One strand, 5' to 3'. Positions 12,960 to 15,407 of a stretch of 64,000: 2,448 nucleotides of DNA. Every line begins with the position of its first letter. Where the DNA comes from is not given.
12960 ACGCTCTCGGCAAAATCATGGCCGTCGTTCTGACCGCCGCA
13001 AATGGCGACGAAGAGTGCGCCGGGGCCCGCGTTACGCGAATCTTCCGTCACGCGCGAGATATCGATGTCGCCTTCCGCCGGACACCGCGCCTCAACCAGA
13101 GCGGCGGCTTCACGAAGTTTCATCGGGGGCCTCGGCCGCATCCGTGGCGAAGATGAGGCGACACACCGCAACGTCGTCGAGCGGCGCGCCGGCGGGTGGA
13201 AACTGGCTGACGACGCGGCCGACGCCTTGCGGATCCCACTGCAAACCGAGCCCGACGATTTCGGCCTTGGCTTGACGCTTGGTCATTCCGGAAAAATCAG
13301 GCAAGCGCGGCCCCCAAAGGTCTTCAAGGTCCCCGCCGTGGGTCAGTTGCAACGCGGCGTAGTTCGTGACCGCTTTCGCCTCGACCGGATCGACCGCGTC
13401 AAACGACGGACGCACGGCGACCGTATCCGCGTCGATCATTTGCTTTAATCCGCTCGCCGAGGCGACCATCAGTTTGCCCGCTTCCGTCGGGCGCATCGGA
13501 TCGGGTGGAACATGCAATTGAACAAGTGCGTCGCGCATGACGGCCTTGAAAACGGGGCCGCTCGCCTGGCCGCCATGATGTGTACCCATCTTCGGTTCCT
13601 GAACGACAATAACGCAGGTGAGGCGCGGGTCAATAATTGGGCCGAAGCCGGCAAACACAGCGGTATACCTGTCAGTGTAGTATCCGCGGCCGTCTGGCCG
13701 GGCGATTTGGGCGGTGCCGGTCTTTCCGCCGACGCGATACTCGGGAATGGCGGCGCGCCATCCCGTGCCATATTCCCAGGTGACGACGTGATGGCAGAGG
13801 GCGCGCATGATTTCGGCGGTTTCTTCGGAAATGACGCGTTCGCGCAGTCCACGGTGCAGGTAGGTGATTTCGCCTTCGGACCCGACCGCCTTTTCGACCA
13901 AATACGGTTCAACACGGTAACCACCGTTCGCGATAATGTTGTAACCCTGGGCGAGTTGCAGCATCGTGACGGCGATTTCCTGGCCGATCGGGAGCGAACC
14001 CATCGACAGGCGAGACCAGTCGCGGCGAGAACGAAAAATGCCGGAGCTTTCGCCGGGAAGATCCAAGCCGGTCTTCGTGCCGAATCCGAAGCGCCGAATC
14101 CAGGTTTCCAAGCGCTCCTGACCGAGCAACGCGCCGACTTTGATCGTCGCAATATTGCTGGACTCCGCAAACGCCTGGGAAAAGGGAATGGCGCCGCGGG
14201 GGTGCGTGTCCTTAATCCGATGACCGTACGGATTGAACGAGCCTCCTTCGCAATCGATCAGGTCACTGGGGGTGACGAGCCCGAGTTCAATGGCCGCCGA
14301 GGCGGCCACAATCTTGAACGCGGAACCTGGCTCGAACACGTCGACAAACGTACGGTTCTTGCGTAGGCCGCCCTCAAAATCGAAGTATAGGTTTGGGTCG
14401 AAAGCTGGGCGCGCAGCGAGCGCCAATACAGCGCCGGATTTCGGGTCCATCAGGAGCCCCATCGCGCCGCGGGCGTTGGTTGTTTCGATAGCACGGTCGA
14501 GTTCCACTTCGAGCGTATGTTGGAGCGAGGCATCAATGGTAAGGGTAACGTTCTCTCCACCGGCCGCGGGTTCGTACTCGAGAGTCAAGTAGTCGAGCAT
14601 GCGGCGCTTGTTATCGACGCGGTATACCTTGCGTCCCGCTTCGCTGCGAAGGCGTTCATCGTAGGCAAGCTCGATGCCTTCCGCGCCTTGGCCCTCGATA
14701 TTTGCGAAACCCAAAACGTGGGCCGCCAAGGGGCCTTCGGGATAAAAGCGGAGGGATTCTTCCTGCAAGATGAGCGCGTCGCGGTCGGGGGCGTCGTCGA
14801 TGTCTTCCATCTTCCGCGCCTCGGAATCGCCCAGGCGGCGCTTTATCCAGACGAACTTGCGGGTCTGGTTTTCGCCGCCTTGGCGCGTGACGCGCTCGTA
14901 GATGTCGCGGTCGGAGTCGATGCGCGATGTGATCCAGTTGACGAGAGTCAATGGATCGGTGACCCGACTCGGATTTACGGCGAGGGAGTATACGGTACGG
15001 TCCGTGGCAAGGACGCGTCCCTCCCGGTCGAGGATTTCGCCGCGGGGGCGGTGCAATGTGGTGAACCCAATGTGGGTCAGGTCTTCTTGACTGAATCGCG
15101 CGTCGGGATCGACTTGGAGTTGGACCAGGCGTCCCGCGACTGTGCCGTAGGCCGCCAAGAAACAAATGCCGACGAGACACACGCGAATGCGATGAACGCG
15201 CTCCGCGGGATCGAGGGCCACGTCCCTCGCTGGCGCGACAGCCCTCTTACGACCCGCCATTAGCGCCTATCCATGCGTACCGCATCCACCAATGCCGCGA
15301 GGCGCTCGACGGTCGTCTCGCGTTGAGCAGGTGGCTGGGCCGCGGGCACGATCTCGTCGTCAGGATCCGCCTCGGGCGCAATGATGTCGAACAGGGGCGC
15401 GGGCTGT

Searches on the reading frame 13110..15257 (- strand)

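Call 67: search_protein_families(library=pfam, proteins=[window:13110-15257:-], max_evalue=0.001)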
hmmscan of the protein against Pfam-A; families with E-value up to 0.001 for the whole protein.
window:13110-15257:- (715 aa): 4 families
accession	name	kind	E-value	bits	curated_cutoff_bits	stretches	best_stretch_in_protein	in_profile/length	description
PF00905.27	Transpeptidase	-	3.5e-69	233.7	22.1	1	268-574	4-298/299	Penicillin binding protein transpeptidase domain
PF03717.20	PBP_dimer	-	1.6e-19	71.4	24.4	1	71-221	5-176/180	Penicillin-binding Protein dimerisation domain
PF03793.24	PASTA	-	1.3e-07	31.9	23.2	1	652-693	3-52/64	PASTA domain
PF21922.1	PBP_dimer_2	-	0.00051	20.7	27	0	169-212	24-66/83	Penicillin binding protein A dimerisation domain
